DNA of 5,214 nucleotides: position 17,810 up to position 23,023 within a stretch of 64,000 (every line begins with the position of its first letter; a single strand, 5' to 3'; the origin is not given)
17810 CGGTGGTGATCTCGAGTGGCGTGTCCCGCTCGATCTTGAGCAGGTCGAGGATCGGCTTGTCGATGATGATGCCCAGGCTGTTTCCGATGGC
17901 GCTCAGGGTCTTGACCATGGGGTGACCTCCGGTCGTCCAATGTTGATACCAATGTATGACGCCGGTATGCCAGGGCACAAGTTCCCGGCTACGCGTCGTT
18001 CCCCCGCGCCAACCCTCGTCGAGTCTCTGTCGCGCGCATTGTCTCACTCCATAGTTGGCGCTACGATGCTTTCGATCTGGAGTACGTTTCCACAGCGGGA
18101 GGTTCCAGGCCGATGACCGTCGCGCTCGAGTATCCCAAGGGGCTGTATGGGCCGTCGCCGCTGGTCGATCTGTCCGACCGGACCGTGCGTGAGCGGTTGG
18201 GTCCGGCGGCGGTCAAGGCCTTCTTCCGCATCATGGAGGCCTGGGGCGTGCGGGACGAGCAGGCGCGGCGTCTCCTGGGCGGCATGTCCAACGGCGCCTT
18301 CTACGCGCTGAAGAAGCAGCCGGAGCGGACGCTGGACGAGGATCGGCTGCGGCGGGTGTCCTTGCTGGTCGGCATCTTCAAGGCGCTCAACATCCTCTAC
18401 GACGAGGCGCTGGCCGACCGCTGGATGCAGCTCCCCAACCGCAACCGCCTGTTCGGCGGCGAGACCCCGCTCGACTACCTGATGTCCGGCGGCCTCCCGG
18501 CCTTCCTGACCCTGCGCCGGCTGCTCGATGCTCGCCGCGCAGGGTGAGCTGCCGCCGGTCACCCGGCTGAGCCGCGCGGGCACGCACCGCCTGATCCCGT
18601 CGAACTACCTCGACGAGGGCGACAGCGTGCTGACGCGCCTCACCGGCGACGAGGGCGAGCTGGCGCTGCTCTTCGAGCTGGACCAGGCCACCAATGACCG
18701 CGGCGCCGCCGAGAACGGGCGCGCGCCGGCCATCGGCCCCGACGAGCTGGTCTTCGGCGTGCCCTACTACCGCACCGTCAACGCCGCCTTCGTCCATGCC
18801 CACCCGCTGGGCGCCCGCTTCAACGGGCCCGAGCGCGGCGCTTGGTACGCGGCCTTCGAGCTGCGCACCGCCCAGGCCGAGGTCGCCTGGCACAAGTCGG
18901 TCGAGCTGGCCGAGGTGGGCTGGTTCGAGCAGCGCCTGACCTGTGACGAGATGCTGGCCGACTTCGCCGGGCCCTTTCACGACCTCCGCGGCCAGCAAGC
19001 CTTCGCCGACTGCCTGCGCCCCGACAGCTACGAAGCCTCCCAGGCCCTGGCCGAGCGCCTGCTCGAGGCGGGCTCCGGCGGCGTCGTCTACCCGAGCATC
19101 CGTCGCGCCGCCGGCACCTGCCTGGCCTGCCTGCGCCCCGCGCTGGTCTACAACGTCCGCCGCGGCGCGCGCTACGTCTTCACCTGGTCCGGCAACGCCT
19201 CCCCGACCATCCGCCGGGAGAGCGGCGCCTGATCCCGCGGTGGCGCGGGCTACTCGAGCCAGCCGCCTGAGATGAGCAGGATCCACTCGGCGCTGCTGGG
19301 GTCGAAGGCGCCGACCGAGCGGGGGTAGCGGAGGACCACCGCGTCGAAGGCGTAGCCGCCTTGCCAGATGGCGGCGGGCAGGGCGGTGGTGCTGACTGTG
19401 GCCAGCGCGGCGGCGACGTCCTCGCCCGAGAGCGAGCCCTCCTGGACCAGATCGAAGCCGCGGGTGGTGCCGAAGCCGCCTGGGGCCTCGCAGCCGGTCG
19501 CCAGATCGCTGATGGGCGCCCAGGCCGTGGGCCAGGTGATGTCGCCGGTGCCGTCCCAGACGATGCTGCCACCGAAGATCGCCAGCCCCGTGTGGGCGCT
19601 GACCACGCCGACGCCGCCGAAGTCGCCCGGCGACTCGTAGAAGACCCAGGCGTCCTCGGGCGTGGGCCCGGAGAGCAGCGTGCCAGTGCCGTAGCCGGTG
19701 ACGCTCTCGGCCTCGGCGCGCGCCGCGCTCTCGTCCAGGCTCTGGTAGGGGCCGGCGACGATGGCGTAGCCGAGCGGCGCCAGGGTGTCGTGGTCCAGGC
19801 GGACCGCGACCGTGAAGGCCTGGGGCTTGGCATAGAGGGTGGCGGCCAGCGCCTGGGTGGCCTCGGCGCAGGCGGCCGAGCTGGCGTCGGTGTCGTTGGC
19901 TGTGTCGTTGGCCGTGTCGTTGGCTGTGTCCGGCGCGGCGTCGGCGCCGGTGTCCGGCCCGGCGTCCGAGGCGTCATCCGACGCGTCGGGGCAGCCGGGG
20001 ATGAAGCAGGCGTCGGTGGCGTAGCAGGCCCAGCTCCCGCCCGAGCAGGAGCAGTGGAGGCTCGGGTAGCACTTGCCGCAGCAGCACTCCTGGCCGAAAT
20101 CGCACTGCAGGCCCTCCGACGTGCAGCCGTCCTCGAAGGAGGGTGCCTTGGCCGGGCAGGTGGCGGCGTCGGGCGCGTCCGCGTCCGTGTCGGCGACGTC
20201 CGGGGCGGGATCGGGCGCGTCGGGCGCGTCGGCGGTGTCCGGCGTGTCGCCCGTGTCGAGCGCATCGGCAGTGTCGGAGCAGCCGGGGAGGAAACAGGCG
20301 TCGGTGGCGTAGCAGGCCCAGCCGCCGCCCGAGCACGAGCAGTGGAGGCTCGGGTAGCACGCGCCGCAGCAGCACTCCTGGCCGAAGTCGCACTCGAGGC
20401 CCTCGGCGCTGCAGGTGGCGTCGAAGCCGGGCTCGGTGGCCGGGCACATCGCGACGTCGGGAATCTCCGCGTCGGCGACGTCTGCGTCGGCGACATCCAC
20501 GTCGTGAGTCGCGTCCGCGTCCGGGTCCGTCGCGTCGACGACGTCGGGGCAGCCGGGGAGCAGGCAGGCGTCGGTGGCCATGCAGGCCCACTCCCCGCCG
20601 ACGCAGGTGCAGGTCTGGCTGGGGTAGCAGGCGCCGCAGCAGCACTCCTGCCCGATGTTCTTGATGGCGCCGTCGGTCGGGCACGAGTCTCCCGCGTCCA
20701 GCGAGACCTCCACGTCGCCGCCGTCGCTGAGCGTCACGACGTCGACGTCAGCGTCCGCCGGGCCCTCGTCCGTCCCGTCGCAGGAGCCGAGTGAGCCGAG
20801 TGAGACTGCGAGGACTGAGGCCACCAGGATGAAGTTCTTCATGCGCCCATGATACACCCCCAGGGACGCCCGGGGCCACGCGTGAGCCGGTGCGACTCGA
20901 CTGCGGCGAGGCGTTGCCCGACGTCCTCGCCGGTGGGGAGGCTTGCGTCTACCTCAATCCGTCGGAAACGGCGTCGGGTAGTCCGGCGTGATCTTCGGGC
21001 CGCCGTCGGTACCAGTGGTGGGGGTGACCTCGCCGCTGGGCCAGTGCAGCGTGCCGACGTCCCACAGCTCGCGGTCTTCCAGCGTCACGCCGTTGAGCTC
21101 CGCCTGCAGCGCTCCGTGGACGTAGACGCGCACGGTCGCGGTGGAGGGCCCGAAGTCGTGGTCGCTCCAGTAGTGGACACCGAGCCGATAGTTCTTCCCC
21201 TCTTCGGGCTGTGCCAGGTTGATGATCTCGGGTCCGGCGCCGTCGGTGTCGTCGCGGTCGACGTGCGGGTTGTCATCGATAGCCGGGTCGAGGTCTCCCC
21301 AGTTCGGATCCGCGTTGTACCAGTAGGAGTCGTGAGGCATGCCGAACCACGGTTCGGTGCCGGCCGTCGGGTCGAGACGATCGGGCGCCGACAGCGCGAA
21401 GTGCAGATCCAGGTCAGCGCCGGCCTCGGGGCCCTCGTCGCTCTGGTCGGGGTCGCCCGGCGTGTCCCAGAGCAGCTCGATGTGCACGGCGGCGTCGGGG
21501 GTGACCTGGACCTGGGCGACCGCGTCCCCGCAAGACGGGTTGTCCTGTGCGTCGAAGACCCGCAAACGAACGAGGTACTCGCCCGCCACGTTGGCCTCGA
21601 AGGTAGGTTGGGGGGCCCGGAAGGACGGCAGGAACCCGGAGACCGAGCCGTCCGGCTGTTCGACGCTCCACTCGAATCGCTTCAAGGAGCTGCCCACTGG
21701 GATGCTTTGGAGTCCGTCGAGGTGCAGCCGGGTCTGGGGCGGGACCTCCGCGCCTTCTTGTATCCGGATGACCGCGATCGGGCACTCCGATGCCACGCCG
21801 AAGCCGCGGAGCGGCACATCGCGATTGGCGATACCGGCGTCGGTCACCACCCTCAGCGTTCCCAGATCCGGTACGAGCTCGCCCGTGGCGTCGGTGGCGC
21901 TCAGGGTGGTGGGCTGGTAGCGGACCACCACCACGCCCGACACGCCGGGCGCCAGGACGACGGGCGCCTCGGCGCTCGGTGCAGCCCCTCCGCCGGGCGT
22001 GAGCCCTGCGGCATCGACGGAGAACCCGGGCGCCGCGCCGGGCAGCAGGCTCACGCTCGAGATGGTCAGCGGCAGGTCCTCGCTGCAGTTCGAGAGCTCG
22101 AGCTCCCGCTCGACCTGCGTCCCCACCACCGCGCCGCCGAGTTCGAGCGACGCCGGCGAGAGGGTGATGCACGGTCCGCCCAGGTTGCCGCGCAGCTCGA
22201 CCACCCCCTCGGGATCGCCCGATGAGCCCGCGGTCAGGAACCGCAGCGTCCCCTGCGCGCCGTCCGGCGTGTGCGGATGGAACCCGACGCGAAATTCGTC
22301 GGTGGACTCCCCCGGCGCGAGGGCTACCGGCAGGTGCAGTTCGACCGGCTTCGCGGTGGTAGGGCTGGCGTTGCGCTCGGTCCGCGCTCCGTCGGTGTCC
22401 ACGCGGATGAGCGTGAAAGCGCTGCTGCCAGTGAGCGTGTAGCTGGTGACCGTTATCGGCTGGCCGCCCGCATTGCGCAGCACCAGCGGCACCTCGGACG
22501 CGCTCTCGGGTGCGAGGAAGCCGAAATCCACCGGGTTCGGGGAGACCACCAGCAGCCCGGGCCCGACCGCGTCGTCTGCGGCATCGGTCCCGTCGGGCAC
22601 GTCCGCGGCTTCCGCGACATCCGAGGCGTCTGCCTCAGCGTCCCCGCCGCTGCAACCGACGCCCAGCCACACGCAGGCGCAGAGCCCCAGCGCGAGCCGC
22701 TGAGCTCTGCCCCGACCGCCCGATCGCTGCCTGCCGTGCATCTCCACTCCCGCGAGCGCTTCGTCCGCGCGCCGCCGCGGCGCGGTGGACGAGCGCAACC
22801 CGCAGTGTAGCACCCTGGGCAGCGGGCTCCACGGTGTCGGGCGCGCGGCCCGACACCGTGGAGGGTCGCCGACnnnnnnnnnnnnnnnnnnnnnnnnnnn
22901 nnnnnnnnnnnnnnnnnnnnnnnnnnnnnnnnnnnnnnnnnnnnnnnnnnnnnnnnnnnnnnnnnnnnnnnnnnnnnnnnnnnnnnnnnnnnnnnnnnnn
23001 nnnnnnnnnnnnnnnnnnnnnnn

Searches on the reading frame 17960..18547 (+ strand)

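Call 57: search_protein_families(library=pfam, max_evalue=0.0001, proteins=[window:17960-18547:+])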
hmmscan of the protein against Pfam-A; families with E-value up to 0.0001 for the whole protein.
window:17960-18547:+ (195 aa): 2 families
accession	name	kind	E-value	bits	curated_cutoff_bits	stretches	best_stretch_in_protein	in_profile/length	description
PF09722.15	Xre_MbcA_ParS_C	-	3.3e-08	33.8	24.5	1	147-195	7-51/51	Antitoxin Xre/MbcA/ParS C-terminal toxin-binding domain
PF20432.4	Xre-like-HTH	-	5.4e-06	27.1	25.8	1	83-138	10-63/63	Antitoxin Xre-like helix-turn-helix domain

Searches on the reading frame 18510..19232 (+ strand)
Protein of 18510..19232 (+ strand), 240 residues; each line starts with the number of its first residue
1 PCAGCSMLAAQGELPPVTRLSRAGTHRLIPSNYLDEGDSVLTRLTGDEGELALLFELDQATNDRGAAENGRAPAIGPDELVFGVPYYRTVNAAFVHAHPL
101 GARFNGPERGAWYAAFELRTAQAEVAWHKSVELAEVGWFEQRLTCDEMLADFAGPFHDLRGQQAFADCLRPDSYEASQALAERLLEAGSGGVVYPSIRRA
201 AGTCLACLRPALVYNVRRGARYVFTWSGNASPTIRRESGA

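Call 57: search_protein_families(library=pfam, max_evalue=0.0001, proteins=[window:18510-19232:+])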
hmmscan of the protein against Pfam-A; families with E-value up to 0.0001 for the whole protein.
window:18510-19232:+ (240 aa): 1 family
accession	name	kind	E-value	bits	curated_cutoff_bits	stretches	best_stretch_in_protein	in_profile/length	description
PF08808.17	RES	-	1.4e-26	93.9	23.2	1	87-226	10-156/157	RES domain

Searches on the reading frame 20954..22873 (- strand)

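Call 57: search_protein_families(library=pfam, max_evalue=0.0001, proteins=[window:20954-22873:-])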
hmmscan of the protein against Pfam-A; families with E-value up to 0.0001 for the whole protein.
window:20954-22873:- (639 aa): 1 family
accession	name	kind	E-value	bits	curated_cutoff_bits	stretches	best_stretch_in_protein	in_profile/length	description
PF14016.12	DUF4232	-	1.8e-06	28.6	27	0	282-346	39-101/129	Domain of unknown function (DUF4232)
